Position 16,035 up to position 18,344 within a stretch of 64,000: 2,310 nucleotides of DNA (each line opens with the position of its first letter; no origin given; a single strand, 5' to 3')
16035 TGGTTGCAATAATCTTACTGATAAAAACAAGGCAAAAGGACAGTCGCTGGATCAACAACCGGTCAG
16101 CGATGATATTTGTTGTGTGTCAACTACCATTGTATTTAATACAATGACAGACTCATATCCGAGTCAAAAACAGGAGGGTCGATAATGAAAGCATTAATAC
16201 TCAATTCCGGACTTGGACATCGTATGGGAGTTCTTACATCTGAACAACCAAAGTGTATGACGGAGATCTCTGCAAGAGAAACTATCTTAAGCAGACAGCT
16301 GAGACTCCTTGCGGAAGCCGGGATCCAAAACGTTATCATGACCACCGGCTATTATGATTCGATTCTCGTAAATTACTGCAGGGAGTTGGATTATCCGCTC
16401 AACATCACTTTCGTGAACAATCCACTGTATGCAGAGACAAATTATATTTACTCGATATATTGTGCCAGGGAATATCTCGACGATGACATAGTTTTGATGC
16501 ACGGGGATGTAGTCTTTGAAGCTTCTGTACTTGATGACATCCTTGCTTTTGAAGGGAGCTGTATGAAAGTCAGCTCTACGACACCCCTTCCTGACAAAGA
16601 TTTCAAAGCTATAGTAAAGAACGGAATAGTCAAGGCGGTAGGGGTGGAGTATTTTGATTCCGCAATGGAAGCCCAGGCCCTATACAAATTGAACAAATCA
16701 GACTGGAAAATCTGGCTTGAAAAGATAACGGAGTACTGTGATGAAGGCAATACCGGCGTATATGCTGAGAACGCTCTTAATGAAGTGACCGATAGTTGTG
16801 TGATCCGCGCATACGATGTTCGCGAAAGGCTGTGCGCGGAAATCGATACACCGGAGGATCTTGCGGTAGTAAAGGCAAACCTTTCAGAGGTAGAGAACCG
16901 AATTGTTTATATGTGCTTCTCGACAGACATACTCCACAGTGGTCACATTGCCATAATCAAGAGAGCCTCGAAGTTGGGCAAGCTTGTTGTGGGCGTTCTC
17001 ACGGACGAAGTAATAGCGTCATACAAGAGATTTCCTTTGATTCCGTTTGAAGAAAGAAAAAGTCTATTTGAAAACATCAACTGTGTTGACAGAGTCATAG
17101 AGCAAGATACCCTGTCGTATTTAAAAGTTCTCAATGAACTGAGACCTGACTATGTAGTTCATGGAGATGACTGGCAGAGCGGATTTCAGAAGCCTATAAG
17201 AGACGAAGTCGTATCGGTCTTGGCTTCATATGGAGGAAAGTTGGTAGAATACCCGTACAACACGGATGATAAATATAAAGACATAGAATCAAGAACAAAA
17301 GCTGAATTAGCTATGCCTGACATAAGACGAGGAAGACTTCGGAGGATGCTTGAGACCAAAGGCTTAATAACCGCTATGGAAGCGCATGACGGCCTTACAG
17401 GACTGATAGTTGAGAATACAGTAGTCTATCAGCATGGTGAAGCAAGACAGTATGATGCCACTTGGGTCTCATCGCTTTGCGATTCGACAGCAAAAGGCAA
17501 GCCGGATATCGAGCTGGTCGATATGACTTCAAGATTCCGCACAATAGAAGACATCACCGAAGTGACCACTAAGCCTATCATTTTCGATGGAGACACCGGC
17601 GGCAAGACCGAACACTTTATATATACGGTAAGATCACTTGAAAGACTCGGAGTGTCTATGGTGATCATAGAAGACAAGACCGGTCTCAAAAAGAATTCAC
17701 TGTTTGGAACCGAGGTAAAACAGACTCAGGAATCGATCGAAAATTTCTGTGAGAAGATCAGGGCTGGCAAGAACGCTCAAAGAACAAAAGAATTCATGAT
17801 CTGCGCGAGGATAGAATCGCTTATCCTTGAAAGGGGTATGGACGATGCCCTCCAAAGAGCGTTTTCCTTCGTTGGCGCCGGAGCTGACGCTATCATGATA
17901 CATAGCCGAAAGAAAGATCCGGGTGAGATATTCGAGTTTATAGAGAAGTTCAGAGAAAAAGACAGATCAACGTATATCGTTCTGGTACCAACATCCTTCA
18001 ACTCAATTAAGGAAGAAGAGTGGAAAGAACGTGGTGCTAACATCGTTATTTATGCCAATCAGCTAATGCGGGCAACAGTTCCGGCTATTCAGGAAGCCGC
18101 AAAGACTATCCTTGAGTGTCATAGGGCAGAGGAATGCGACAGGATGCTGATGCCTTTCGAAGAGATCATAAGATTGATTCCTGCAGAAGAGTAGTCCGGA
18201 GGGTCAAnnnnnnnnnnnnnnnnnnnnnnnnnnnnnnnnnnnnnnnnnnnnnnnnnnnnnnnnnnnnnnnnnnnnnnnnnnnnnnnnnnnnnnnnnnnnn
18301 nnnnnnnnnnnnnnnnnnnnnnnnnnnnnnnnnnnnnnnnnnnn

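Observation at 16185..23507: PEP-mutase phosphonate pathway heading a teichoic-acid/choline locus (predicted phosphonate-decorated wall polymer)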

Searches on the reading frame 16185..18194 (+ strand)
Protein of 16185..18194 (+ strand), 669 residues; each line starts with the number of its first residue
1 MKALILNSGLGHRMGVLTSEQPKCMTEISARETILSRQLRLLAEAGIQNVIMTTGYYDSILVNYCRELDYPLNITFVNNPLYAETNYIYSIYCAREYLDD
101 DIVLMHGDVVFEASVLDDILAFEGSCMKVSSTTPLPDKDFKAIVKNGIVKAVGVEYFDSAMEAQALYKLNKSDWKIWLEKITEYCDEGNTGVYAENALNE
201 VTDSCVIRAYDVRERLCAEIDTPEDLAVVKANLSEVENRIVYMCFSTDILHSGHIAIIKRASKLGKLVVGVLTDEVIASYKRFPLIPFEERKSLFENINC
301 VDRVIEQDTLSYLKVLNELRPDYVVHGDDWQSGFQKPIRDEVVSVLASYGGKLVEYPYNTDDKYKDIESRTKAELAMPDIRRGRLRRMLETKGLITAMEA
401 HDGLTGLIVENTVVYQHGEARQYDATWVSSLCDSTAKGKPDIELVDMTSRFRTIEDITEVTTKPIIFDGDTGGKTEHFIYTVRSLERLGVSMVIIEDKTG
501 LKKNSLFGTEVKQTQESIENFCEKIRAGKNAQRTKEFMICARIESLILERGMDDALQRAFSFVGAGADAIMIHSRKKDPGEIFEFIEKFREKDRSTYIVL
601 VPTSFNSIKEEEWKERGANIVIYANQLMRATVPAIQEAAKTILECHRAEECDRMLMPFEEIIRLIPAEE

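Call 3: search_protein_families(library=pfam, proteins=[window:16185-18194:+])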
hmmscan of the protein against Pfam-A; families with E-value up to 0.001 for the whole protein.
window:16185-18194:+ (669 aa): 4 families
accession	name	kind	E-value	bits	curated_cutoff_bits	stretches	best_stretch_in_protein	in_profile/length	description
PF13714.12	PEP_mutase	-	1.9e-51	175.4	31.5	1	386-643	2-240/240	Phosphoenolpyruvate phosphomutase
PF01467.32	CTP_transf_like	-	5.8e-15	56.1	21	1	248-343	7-103/133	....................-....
PF12804.13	NTP_transf_3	-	1.8e-08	35.2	27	1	3-120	1-108/160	MobA-like NTP transferase domain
PF00483.29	NTP_transferase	-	5.4e-06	26.6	21.2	1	2-113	1-115/245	Nucleotidyl transferase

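Call 18: search_solved_structures(query=window:16185-18194:+, max_evalue=0.01, show_alignments=0)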
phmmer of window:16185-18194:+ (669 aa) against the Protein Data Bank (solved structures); distinct sequences matched with E-value up to 0.01: 37.
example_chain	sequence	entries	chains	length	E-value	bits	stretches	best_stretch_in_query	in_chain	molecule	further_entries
5unc_A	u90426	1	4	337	2.2e-38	135.2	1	390-661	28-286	PHOSPHOENOLPYRUVATE PHOSPHOMUTASE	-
1m1b_A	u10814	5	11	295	5.3e-38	133.9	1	383-664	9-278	PHOSPHOENOLPYRUVATE PHOSPHOMUTASE | PROTEIN (PHOSPHOENOLPYRUVATE MUTASE)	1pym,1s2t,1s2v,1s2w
5x3d_A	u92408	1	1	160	5.9e-38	133.8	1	236-360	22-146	Phosphoenolpyruvate phosphomutase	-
1s2u_A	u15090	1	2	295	6.2e-37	130.4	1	383-664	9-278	Phosphoenolpyruvate phosphomutase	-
2dua_A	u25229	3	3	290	1e-33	119.8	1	393-664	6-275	Phosphonopyruvate hydrolase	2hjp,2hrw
4iqd_A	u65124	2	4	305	3.5e-12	48.6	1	383-643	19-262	Carboxyvinyl-carboxyphosphonate phosphorylmutase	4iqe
1xg3_A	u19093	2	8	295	4.7e-12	48.2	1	423-570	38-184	Probable methylisocitrate lyase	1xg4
1o5q_A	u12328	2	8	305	1e-11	47.1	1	434-571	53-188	Probable methylisocitrate lyase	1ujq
1mum_A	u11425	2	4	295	1.1e-11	47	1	423-570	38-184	2-methylisocitrate lyase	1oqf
3eoo_A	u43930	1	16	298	2.5e-11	45.8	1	419-577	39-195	Methylisocitrate lyase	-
3elb_A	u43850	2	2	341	7.3e-11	44.3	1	247-330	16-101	Ethanolamine-phosphate cytidylyltransferase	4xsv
1zlp_A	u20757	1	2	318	2.4e-10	42.6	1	376-666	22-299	petal death protein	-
6t4v_C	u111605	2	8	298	5.6e-10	41.4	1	436-571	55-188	2-methylisocitrate lyase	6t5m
1jyk_A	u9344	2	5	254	6.1e-10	41.2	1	1-118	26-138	CTP:phosphocholine Cytidylyltransferase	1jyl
1coz_A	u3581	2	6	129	1.9e-09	39.6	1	246-335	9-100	PROTEIN (GLYCEROL-3-PHOSPHATE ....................) | glycerol-3-phosphate cytidylyltransferase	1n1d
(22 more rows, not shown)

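Call 19: find_homologous_proteins(query=window:16185-18194:+, max_evalue=1e-20)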
Query window:16185-18194:+ (669 aa): 8000 proteins with E <= 1e-20 among 8000 candidates; the best 120 are listed.
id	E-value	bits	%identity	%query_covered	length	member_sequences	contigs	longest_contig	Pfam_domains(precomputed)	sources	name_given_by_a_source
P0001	0.0e+0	1506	100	100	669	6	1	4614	PF13714.13,PF01467.33,PF12804.14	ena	-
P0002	0.0e+0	1344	86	100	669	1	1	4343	PF13714.13,PF01467.33,PF12804.14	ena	-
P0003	0.0e+0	1343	87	100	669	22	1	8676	PF00483.30,PF13714.13,PF01467.33,PF20202.5,PF12804.14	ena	-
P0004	0.0e+0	1342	86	100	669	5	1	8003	PF13714.13,PF01467.33,PF12804.14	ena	-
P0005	0.0e+0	1339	86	100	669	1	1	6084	PF13714.13,PF01467.33,PF12804.14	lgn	-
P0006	0.0e+0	1334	86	100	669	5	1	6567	PF00483.30,PF13714.13,PF01467.33,PF12804.14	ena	-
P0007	0.0e+0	1328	86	100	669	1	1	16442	PF13714.13,PF01467.33,PF12804.14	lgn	-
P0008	0.0e+0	1325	86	100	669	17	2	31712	PF13714.13,PF01467.33,PF12804.14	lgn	-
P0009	0.0e+0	1324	86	100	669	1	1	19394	PF13714.13,PF01467.33,PF12804.14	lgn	-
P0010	0.0e+0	1322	86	100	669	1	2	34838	PF13714.13,PF01467.33,PF12804.14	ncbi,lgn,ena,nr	ncbi:MAG: phosphoenolpyruvate mutase [Mogibacterium sp.]|nr:phosphoenolpyruvate mutase [Mogibacteriu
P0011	0.0e+0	1322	86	100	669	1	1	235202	PF13714.13,PF01467.33,PF12804.14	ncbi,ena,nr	ncbi:MAG: phosphoenolpyruvate mutase [Mogibacterium sp.]|nr:phosphoenolpyruvate mutase [Mogibacteriu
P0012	0.0e+0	1322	86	100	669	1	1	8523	PF13714.13,PF01467.33,PF12804.14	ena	-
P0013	0.0e+0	1320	85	100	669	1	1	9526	PF13714.13,PF01467.33,PF12804.14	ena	-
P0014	0.0e+0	1318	85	100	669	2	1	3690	PF13714.13,PF01467.33,PF12804.14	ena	-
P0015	0.0e+0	1317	86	100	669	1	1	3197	PF13714.13,PF01467.33,PF12804.14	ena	-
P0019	0.0e+0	1299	84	100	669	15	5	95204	PF13714.13,PF01467.33,PF12804.14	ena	-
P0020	0.0e+0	1297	84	100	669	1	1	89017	PF00483.30,PF13714.13,PF01467.33,PF12804.14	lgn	-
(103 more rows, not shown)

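Call 20: find_related_loci(query=window:16185-18194:+, collection=genome_contigs, flank=10000)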
Query window:16185-18194:+ (669 aa) in genome_contigs; peptide patterns used: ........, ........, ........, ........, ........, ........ (x = any residue, [..] = any of these).
346 stretches matched a pattern; 281 encode a relative of the query (tblastn E <= 1e-3); the best 80 are kept; 80 distinct loci.
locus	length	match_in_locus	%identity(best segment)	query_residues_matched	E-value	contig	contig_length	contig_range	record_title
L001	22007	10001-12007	86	1-669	0e+0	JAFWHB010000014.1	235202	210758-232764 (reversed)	MAG: Mogibacterium sp. isolate RGIG5733 Sheep_Ileum-1__c66760, whole genome shotgun sequence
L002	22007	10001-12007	78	1-669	0e+0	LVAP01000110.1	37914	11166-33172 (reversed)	MAG: Clostridiales bacterium Firm_10 Firm_10_contig_79061, whole genome shotgun sequence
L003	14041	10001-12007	76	1-669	0e+0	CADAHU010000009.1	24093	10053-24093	MAG: uncultured Clostridiales bacterium isolate RUG13305 genome assembly, contig: RUG13305_asm_9, whole genome shotgun s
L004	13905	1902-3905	76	1-668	0e+0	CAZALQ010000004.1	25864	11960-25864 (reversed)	MAG TPA_asm: uncultured Oscillospiraceae bacterium isolate SRP278969_co2_53 genome assembly, contig: NODE_1590_length_25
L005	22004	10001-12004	77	1-668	0e+0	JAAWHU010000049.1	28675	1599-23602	MAG: Hungatella sp. isolate ABMPRH_201_1 SL341416_scaffold_4021, whole genome shotgun sequence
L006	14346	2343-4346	78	1-668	0e+0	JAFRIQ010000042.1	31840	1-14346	MAG: Bacillota bacterium isolate RGIG2504 Goat_Jejunum-3__c300436, whole genome shotgun sequence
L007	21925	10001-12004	75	1-668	0e+0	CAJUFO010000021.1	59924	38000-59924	MAG TPA_asm: uncultured Acetatifactor sp. isolate MGBC129547 genome assembly, contig: MGBC129547.21, whole genome shotgu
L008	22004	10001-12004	77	1-668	0e+0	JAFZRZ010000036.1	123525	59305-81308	MAG: Lachnospiraceae bacterium isolate RGIG8044 Water_buffalos_Rumen-1__c548296, whole genome shotgun sequence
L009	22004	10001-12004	75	1-668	0e+0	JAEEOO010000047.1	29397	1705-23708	MAG: Lachnospiraceae bacterium isolate Tb.RUG.289 NODE_3389629_length_29397_cov_1.444209, whole genome shotgun sequence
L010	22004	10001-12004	76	1-668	0e+0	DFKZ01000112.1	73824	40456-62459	MAG TPA_asm: Lachnospiraceae bacterium UBA3632 UBA3632_contig_3565, whole genome shotgun sequence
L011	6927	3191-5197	77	1-669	0e+0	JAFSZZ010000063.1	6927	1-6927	MAG: Lachnospiraceae bacterium isolate RGIG3628 Goat_Rumen.Co__c781062, whole genome shotgun sequence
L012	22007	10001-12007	75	1-669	0e+0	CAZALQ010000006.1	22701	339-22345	MAG TPA_asm: uncultured Oscillospiraceae bacterium isolate SRP278969_co2_53 genome assembly, contig: NODE_2061_length_22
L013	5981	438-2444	77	1-669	0e+0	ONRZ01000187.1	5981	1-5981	uncultured Lachnospiraceae bacterium isolate RUG584 genome assembly, contig: scaffold_43469, whole genome shotgun sequen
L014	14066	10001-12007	76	1-669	0e+0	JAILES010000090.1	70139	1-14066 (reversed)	MAG: Lachnospiraceae bacterium isolate RUI052 k141_8614970_flag=0_multi=20.9971_len=70139, whole genome shotgun sequence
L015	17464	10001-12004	74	1-668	0e+0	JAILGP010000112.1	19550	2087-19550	MAG: Eubacterium sp. isolate RUI101 k141_1415672_flag=1_multi=16.0000_len=19550, whole genome shotgun sequence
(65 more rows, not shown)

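Call 35: find_encoding_contigs(protein=P0019, flank=10000, max_places=2)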
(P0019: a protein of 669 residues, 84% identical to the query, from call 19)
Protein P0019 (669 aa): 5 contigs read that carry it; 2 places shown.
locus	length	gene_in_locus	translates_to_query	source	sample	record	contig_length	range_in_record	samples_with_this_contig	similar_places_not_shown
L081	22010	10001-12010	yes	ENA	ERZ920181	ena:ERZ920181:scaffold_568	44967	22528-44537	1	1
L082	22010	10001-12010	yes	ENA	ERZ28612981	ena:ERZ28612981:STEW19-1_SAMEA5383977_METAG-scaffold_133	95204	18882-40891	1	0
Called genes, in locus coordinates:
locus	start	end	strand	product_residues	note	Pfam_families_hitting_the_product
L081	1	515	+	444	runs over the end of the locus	PF01467:CTP_transf_like, PF01408:GFO_IDH_MocA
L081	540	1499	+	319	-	PF00535:Glycos_transf_2, PF10111:Glyco_tranf_2_2, PF13641:Glyco_tranf_2_3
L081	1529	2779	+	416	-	-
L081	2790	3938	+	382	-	PF04464:Glyphos_transf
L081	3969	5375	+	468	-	PF01943:Polysacc_synt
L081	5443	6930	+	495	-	-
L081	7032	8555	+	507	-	PF04932:Wzy_C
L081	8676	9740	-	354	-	PF01757:Acyl_transf_3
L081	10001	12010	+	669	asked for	PF12804:NTP_transf_3, PF01467:CTP_transf_like, PF13714:PEP_mutase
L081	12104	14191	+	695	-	PF00465:Fe-ADH, PF13685:Fe-ADH_2, PF01212:Beta_elim_lyase (faint), PF25137:ADH_Fe_C, PF00266:Aminotran_5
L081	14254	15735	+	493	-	PF00324:AA_permease, PF13520:AA_permease_2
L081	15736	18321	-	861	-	PF04991:LicD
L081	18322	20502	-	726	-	PF00465:Fe-ADH, PF04991:LicD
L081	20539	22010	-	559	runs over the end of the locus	PF00535:Glycos_transf_2, PF10111:Glyco_tranf_2_2, PF13641:Glyco_tranf_2_3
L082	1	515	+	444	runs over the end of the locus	PF01467:CTP_transf_like, PF01408:GFO_IDH_MocA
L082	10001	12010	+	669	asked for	PF12804:NTP_transf_3, PF01467:CTP_transf_like, PF13714:PEP_mutase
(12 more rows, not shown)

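Call 36: find_encoding_contigs(protein=P0020, flank=10000, max_places=2)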
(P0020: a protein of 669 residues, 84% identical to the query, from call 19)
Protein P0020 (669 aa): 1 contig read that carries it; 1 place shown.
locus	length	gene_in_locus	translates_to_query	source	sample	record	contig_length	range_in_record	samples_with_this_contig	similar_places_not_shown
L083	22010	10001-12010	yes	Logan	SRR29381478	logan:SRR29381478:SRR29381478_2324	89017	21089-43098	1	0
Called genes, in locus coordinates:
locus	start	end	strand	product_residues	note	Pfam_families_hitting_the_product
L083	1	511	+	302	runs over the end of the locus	PF00535:Glycos_transf_2, PF10111:Glyco_tranf_2_2 (weak), PF13641:Glyco_tranf_2_3 (weak)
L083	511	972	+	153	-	PF04138:GtrA_DPMS_TM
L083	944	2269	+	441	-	-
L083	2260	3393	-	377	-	PF01757:Acyl_transf_3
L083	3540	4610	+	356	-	PF01408:GFO_IDH_MocA, PF22725:GFO_IDH_MocA_C3, PF02894:GFO_IDH_MocA_C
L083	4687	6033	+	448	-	-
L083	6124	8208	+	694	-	PF04991:LicD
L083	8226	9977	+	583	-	PF00535:Glycos_transf_2, PF10111:Glyco_tranf_2_2, PF13641:Glyco_tranf_2_3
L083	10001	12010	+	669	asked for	PF00483:NTP_transferase (weak), PF12804:NTP_transf_3, PF01467:CTP_transf_like, PF13714:PEP_mutase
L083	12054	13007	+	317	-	PF00465:Fe-ADH, PF13685:Fe-ADH_2, PF25137:ADH_Fe_C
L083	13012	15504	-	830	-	PF04991:LicD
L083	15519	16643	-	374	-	PF02776:TPP_enzyme_N, PF02775:TPP_enzyme_C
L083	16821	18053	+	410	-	PF04464:Glyphos_transf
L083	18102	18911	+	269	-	PF01061:ABC2_membrane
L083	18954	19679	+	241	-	PF00005:ABC_tran, PF13304:AAA_21 (faint)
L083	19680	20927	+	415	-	PF04464:Glyphos_transf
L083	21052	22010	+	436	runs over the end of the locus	-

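Call 43: search_protein_families(library=ncbifam, proteins=[window:16185-18194:+], max_evalue=0.00001)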
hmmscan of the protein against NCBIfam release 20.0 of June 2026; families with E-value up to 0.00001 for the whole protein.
window:16185-18194:+ (669 aa): 19 families
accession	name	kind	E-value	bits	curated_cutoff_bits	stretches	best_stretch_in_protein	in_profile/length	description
TIGR02320.1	PEP_mutase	equivalog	8.5e-119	395.7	319.55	1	385-668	1-283/284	phosphoenolpyruvate mutase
TIGR02321.1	Pphn_pyruv_hyd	equivalog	4.7e-40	137.5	374.4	1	386-664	8-275/290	phosphonopyruvate hydrolase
TIGR02317.1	prpB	equivalog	1.3e-24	86.8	354.4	1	384-644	4-249/285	methylisocitrate lyase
NF008455.0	PRK11320.1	equivalog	2.6e-19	69.6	353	1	423-643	40-255/295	methylisocitrate lyase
NF041135.1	IPPtranDIPPsyn_Thcocales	equivalog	3e-17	62.7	580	1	1-231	1-215/419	bifunctional L-myo-inositol-1-phosphate cytidylyltransferase/CDP-L-myo-inositol myo-inositolphosphotransferase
TIGR03992.1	Arch_glmU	subfamily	2.9e-16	59.3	292.1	1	1-135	1-133/393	bifunctional sugar-1-phosphate nucleotidylyltransferase/acetyltransferase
TIGR02199.1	rfaE_dom_II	equivalog_domain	3.5e-15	56.1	181.5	1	233-361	6-132/144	D-glycero-beta-D-manno-heptose 1-phosphate adenylyltransferase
NF041313.1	UDPGP_AglF_Halo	equivalog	2.6e-13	50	400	1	1-120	1-116/234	UTP--glucose-1-phosphate uridylyltransferase AglF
TIGR01518.1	g3p_cytidyltrns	equivalog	5.5e-13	49.1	165.4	1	247-335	7-97/125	glycerol-3-phosphate cytidylyltransferase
NF008454.0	PRK11316.1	equivalog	2.8e-10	39.4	521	1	226-331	328-436/475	bifunctional D-glycero-beta-D-manno-heptose-7-phosphate kinase/D-glycero-beta-D-manno-heptose 1-phosphate adenylyltransferase HldE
TIGR02319.1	CPEP_Pphonmut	equivalog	7.3e-10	38.6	420.05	1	432-574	47-186/294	carboxyvinyl-carboxyphosphonate phosphorylmutase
TIGR00125.1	cyt_tran_rel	domain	1.1e-09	38.3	27.7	1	248-302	9-63/65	adenylyltransferase/cytidyltransferase family protein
NF045761.1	NAMPUrTaseMurU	equivalog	1.2e-09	38.3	250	1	1-114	1-113/226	N-acetylmuramate alpha-1-phosphate uridylyltransferase MurU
NF001985.0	PRK00777.1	subfamily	3.5e-08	33.7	104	1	248-296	14-63/157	pantetheine-phosphate adenylyltransferase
TIGR02623.1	G1P_cyt_trans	equivalog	9e-08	31.9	300.25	1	1-66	1-65/255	glucose-1-phosphate cytidylyltransferase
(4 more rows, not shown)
